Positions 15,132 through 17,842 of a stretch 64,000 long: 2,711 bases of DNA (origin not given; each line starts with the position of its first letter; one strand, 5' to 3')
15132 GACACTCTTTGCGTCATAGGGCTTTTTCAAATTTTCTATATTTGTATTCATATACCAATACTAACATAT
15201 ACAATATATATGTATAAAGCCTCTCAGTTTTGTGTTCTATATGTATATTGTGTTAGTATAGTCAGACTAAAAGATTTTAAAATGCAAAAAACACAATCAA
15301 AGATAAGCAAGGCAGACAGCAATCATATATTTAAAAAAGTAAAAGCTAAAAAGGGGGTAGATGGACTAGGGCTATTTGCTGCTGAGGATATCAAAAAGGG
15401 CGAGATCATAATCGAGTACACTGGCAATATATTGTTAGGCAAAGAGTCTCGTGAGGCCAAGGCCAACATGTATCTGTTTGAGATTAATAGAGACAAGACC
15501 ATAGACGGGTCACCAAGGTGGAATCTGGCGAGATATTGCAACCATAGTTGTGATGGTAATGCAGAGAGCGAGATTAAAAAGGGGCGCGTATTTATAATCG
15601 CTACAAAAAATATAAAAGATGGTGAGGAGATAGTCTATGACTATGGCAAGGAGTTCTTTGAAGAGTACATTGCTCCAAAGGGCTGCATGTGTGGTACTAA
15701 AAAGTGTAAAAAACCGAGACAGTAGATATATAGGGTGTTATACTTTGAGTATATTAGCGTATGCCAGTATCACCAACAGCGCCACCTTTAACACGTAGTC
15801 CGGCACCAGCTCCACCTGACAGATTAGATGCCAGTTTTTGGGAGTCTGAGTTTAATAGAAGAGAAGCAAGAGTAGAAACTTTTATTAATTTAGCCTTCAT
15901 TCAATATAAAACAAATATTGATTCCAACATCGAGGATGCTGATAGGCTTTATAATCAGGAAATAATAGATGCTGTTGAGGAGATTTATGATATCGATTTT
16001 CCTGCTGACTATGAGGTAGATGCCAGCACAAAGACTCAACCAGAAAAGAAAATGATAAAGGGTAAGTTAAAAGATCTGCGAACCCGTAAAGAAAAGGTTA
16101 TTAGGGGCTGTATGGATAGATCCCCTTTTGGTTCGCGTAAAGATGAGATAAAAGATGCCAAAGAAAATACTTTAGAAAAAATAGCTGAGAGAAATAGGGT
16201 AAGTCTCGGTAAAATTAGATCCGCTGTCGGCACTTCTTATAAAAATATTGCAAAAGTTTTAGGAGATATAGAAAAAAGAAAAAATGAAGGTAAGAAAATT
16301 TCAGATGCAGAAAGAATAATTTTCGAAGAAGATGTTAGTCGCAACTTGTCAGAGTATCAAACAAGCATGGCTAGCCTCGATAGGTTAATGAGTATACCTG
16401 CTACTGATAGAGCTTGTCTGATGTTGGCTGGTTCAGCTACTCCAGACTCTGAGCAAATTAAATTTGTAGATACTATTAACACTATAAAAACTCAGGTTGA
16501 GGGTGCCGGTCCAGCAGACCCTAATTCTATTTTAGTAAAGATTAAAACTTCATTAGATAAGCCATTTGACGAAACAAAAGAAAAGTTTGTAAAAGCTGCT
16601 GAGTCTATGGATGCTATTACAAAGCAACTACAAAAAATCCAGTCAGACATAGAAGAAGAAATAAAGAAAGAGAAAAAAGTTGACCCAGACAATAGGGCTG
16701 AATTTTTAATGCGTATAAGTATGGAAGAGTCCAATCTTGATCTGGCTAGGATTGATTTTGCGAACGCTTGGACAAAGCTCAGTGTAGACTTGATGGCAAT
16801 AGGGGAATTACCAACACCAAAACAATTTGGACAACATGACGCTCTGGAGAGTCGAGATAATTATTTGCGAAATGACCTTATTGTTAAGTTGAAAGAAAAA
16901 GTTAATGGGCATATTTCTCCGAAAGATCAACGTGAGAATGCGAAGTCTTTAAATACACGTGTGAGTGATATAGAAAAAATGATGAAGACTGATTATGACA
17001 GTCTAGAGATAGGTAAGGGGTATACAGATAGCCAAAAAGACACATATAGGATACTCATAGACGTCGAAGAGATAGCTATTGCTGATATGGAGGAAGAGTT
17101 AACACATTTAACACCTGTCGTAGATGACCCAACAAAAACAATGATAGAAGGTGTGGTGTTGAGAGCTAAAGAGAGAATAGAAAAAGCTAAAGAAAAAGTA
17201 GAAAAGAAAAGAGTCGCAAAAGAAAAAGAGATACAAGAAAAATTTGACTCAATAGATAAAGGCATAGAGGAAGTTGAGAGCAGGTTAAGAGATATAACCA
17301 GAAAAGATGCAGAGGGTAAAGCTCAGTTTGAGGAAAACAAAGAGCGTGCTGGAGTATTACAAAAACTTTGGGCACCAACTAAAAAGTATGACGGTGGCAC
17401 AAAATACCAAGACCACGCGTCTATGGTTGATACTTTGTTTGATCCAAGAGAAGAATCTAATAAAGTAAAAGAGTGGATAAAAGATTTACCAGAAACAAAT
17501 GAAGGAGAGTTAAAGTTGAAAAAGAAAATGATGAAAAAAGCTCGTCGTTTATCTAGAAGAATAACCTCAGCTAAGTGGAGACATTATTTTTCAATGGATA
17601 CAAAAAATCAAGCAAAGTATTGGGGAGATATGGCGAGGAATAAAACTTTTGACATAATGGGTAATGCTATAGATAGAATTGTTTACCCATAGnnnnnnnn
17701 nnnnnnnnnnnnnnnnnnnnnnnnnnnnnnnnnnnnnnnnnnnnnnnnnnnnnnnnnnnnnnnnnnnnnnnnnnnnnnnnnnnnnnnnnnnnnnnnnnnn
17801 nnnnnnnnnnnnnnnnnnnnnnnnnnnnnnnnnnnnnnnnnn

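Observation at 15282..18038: SET-domain lysine methyltransferase, orphan coiled-coil protein and histone-H1-like protein in one co-directional block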

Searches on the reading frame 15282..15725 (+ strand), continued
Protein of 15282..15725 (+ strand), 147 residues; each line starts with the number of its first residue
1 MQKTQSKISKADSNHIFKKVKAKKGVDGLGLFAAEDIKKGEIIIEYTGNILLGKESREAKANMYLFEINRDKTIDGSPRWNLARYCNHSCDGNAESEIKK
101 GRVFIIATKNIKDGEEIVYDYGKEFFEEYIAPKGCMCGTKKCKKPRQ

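Call 90: search_protein_families(library=padloc, proteins=[window:15282-15725:+], max_evalue=0.01)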
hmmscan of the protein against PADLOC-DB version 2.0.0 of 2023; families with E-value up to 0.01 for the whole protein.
window:15282-15725:+ (147 aa): 1 family
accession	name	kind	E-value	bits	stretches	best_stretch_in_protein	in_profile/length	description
PDLC03207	mREase_II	-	0.007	13.7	0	84-126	136-178/256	Type II methyl-directed restriction enzyme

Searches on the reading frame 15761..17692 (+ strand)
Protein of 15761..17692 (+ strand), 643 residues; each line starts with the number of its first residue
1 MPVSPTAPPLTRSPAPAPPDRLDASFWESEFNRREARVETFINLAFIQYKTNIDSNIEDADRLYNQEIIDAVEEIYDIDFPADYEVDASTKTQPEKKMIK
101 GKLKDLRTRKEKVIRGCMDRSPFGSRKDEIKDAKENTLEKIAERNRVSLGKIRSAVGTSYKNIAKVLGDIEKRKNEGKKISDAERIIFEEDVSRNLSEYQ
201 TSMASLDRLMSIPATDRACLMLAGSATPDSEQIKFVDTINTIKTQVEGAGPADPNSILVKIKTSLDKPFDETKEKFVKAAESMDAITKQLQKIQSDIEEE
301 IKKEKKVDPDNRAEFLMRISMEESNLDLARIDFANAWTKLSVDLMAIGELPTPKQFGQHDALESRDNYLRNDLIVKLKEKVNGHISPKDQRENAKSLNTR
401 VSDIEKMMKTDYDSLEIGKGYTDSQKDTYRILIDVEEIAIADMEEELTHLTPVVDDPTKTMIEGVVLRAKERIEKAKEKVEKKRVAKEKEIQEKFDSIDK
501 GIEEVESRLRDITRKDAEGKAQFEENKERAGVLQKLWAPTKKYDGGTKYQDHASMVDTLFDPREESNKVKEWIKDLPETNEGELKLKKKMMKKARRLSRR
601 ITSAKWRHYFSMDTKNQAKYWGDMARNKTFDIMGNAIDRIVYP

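Call 3: search_protein_families(library=pfam, proteins=[window:15761-17692:+], max_evalue=1)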
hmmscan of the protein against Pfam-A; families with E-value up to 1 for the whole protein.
window:15761-17692:+ (643 aa): 8 families
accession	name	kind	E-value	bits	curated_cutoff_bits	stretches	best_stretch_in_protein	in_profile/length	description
PF22148.1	Fervidolysin_NPro-like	-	0.024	15.4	21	1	363-417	10-56/81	Fervidolysin N-terminal prodomain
PF16523.10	betaPIX_CC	-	0.036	14.4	26.8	1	551-606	26-81/85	betaPIX coiled coil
PF17107.11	SesA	-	0.043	14.4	26.3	0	483-526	16-59/122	N-terminal domain on NACHT_NTPase and P-loop NTPases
PF05531.17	NPV_P10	-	0.09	13.7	29.8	0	266-298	24-59/75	Nucleopolyhedrovirus P10 protein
PF22905.2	Hydro_N_hd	-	0.18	12.2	27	0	269-314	106-153/195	Hydrolase N-terminal helical domain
PF07511.17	DUF1525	-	0.19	12.3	24.1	1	228-283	17-72/113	Protein of unknown function (DUF1525)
PF16785.10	SMBP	-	0.33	11.6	29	1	445-515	29-99/111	Small metal-binding protein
PF12095.13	CRR7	-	0.8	10.6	25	1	272-322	19-67/84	Protein CHLORORESPIRATORY REDUCTION 7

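Call 4: search_protein_families(library=ncbifam, proteins=[window:15761-17692:+], max_evalue=1)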
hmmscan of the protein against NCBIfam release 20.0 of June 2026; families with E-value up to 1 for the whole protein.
window:15761-17692:+ (643 aa): 1 family
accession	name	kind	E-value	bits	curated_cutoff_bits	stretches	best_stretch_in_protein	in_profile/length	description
NF033882.1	T4SS_lipo_DotD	equivalog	0.53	10.5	140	1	262-311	11-60/143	type IVB secretion system lipoprotein DotD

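Call 11: find_homologous_proteins(query=window:15761-17692:+)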
Query window:15761-17692:+ (643 aa): 1 proteins with E <= 0.001 among 8000 candidates.
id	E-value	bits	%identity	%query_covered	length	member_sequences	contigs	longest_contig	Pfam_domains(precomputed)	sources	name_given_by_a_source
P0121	6.1e-225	767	58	99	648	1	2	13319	-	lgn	-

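Call 12: find_encoding_contigs(protein=P0121, flank=10000, max_places=4)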
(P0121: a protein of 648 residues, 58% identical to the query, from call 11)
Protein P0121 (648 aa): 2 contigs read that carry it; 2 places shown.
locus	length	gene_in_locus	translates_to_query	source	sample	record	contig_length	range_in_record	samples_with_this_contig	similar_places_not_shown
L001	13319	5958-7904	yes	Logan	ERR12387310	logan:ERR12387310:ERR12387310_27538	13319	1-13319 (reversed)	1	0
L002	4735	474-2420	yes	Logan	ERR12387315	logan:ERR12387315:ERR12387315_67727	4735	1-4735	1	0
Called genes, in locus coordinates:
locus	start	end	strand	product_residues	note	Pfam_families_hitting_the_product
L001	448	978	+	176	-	-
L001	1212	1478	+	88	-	-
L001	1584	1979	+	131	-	PF00856:SET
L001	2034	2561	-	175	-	PF00011:HSP20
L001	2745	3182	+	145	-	-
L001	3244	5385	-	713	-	PF00133:tRNA-synt_1, PF09334:tRNA-synt_1g (weak), PF00133:tRNA-synt_1, PF08264:Anticodon_1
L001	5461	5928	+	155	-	PF00856:SET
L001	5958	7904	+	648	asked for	-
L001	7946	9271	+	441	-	-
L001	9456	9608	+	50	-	-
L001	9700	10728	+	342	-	PF11104:PilM_2, PF06723:MreB_Mbl (faint), PF14450:FtsA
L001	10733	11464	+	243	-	-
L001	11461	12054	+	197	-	PF04350:PilO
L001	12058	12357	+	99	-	-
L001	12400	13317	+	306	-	?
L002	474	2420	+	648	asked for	-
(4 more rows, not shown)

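Call 69: search_protein_representatives(protein=window:15761-17692:+)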
Query: 643 residues. Proteins with E-value up to 0.001 (for the whole library): 11; up to 1e-10: 10; up to 1e-30: 8. The best 11 are listed.
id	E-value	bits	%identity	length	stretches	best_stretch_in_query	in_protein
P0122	7.9e-82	292.3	34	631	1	11-640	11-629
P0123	2.7e-77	277.3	38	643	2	122-631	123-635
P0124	1.3e-65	238.7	40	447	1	254-637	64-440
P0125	1.0e-59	219.3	36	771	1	162-640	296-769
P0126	1.8e-56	208.5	37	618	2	373-625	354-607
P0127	3.1e-45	171.5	88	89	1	555-643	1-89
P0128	1.0e-35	140.0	31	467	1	25-469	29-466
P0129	1.5e-34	136.2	31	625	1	259-623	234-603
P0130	1.4e-20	90.0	44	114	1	526-632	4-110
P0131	8.3e-18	80.9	36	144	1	505-640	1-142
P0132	2.0e-05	40.0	37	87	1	564-625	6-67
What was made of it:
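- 15761..17692 (+): 643-aa K/E-rich all-alpha orphan protein. It is a lineage-specific insertion between SET and the K/A gene and is not part of the conserved pair. One homologue among 5.8 billion clustered proteins (call 11) and 11 among 1.84 billion representatives (call 69).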

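Call 71: find_encoding_contigs(protein=P0122, flank=6000, max_places=3)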
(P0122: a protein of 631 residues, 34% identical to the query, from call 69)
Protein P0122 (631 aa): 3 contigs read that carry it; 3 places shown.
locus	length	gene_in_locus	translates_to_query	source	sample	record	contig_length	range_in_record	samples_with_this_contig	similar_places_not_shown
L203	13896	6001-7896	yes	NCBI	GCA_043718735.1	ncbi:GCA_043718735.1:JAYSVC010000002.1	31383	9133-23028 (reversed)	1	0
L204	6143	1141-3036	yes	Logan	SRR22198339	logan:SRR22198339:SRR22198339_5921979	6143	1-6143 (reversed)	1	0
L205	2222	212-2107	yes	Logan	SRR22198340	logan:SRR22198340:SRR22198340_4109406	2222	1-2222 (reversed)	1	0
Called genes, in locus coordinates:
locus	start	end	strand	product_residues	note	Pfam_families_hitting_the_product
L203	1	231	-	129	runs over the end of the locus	PF03713:DUF305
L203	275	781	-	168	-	PF07291:MauE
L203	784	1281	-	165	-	-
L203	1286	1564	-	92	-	PF02583:Trns_repr_metal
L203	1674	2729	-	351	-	PF23473:LysM3_LYK4_5 (faint), PF01476:LysM, PF01551:Peptidase_M23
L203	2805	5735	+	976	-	-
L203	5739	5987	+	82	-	-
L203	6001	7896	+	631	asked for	-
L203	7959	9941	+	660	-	PF00580:UvrD-helicase, PF01443:Viral_helicase1 (faint), PF13245:AAA_19, PF13604:AAA_30 (faint), PF13087:AAA_12 (faint), PF13361:UvrD_C, PF13538:UvrD_C_2 (weak)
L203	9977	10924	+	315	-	-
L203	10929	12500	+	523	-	-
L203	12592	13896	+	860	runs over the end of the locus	-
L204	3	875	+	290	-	?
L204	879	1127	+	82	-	-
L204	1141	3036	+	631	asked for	-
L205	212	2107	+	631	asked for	-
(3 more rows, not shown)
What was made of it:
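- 15761..17692 (+): Homologue P0122 sits in an unrelated context (call 71).
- On Three-gene operon or module (SET, 643-aa protein, K/A protein): An orphan homologue lies elsewhere (call 71).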

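Call 72: search_solved_structures(query=A3, max_evalue=1)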
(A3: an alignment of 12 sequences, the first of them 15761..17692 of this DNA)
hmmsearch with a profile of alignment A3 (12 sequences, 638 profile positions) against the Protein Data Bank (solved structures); distinct sequences matched with E-value up to 1: 7.
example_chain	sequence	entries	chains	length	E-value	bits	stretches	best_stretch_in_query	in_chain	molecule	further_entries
6r17_A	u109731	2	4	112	0.048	15.8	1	92-172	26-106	Synaptonemal complex central element protein 2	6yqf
3tnu_A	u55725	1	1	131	0.062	15.4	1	97-186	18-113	Keratin, type I cytoskeletal 14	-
6jfv_A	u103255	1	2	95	0.093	14.8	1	124-186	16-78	Keratin, type I cytoskeletal 14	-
5zvk_A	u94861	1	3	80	0.23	13.5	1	245-297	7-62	Human Coronavirus MERS HR1 motif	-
4njl_A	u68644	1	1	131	0.32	13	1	245-297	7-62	S protein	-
9r1o_A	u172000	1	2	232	0.37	12.8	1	316-400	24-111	sc-apCC-6-DPH-NR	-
4mod_A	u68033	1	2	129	0.89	11.6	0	260-297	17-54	HR1 of S protein, LINKER, HR2 of S protein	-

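Call 84: predict_structure(alignment_id=A4)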
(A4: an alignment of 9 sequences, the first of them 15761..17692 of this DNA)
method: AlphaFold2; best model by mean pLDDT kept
length: 643 residues; sequences in the alignment: 9
mean_pLDDT: 81.1   pTM: 0.41
mean pLDDT of the five models: 81.1, 77.0, 76.7, 75.7, 73.3
residues with pLDDT >= 90: 156; 70-90: 377; 50-70: 77; < 50: 33
segments of 3 or more residues with pLDDT < 50: 1-5, 7-15, 628-643
pLDDT, mean of each block of 10 residues (from residue 1): 44 53 85 88 85 83 86 86 86 87 90 85 72 83 90 95 95 83 92 95 92 69 68 92 89 88 85 86 94 92 79 90 93 90 84 89 92 88 70 86 91 84 89 87 74 63 87 89 83 86 82 80 71 54 64 62 77 82 84 85 77 76 57 40 36
secondary structure, 60 per line:
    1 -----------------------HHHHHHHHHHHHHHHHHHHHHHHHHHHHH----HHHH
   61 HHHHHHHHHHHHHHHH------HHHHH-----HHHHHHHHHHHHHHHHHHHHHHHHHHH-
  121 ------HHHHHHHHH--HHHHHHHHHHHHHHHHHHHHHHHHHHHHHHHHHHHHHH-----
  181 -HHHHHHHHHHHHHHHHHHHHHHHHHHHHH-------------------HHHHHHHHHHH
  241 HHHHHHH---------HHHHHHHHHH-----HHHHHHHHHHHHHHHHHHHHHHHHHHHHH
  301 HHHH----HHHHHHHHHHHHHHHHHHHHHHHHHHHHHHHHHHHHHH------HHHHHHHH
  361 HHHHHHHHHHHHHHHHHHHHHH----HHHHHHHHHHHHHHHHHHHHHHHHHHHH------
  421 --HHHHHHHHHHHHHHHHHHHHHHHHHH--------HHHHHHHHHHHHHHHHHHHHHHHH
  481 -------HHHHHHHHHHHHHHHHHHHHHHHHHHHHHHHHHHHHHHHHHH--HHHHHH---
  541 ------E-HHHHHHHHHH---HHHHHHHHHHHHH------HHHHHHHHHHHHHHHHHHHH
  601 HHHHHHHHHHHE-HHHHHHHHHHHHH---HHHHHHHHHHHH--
elements in order: H24-52 H57-76 H83-87 H93-119 H127-135 H138-175 H182-210 H230-247 H257-266 H272-304 H309-346 H353-382 H387-414 H423-448 H457-480 H488-529 H532-537 H549-558 H562-574 H581-611 H614-626 H630-641
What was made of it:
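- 15761..17692 (+): The AF2 model is a chain of long helices, pLDDT 81 and pTM 0.41 (call 84).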

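Call 86: fold_search(model_id=the predicted structure, library=pdb)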
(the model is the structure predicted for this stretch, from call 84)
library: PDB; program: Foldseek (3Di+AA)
matches with E <= 10: 80; with E <= 0.001: 0
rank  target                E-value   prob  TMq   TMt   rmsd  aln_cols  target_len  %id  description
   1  7ag9_A                8.0e-01  0.57  0.20  0.30  18.3       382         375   11  Structure of the Kar9 protein (released 2021-07-07)
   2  3kbt_B                9.4e-01  0.38  0.15  0.26  16.1       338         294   10  Crystal structure of the ankyrin binding domain of human erythroid beta spectrin (repeats 13-15) in complex with the s (released 2010-02-02)
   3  9fgm                  9.4e-01  0.08  0.09  0.06  30.4       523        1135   10  Cryo-EM structure of Legionella effector SdeC (3D flexible refinement) (released 2025-06-04)
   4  7rqf_A                9.8e-01  0.04  0.07  0.08  51.5       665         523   10  Crystal Structure of LbcA (lipoprotein binding partner of CtpA) of Pseudomonas aeruginosa (released 2022-04-27)
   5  5j1g_B                1.7e+00  0.54  0.13  0.34  12.7       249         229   10  Structure of the spectrin repeats 7 and 8 of the plakin domain of plectin (released 2016-07-20)
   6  6m3p_A                1.7e+00  0.13  0.12  0.18  20.0       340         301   14  Crystal structure of AnkG/beta2-spectrin complex (released 2020-05-13)
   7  5j1g_A                1.8e+00  0.57  0.13  0.34  12.8       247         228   10  Structure of the spectrin repeats 7 and 8 of the plakin domain of plectin (released 2016-07-20)
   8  7ag9_B                1.9e+00  0.25  0.20  0.27  13.0       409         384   10  Structure of the Kar9 protein (released 2021-07-07)
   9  9fgj                  1.9e+00  0.12  0.09  0.07  21.4       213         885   14  Cryo-EM structure of Legionella effector SdeC (PDE-mART domain) (released 2025-06-04)
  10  3fb2_B                2.0e+00  0.33  0.11  0.29  17.4       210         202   15  Crystal structure of the human brain alpha spectrin repeats 15 and 16. Northeast Structural Genomics Consortium target (released 2008-11-25)
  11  3edv_A                2.1e+00  0.54  0.24  0.41  11.2       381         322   10  Crystal Structure of Repeats 14-16 of Beta2-Spectrin (released 2009-01-20)
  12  3kbu_B                2.1e+00  0.23  0.15  0.26  16.1       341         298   11  Crystal structure of the ankyrin binding domain of human erythroid beta spectrin (repeats 13-15) in complex with the s (released 2010-02-02)
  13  7tdz_H                2.2e+00  0.04  0.11  0.09  42.8       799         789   11  Cryo-EM model of protomer of the cytoplasmic ring of the nuclear pore complex from Xenopus laevis (released 2022-06-22)
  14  4akk_A                2.4e+00  0.05  0.09  0.13  46.2       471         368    9  Structure of the NasR transcription antiterminator (released 2012-06-20)
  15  3kbt_A                2.7e+00  0.20  0.16  0.27  14.7       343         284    9  Crystal structure of the ankyrin binding domain of human erythroid beta spectrin (repeats 13-15) in complex with the s (released 2010-02-02)
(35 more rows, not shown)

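Call 89: search_protein_families(library=phrogs, proteins=[window:15761-17692:+], max_evalue=0.01)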
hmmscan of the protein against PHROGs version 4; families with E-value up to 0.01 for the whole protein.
window:15761-17692:+ (643 aa): 0 families

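Call 90: search_protein_families(library=padloc, proteins=[window:15761-17692:+], max_evalue=0.01)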
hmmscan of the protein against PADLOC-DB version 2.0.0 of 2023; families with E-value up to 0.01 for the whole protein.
window:15761-17692:+ (643 aa): 0 families
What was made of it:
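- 15761..17692 (+): No family hits (calls 3, 4, 89, 90).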
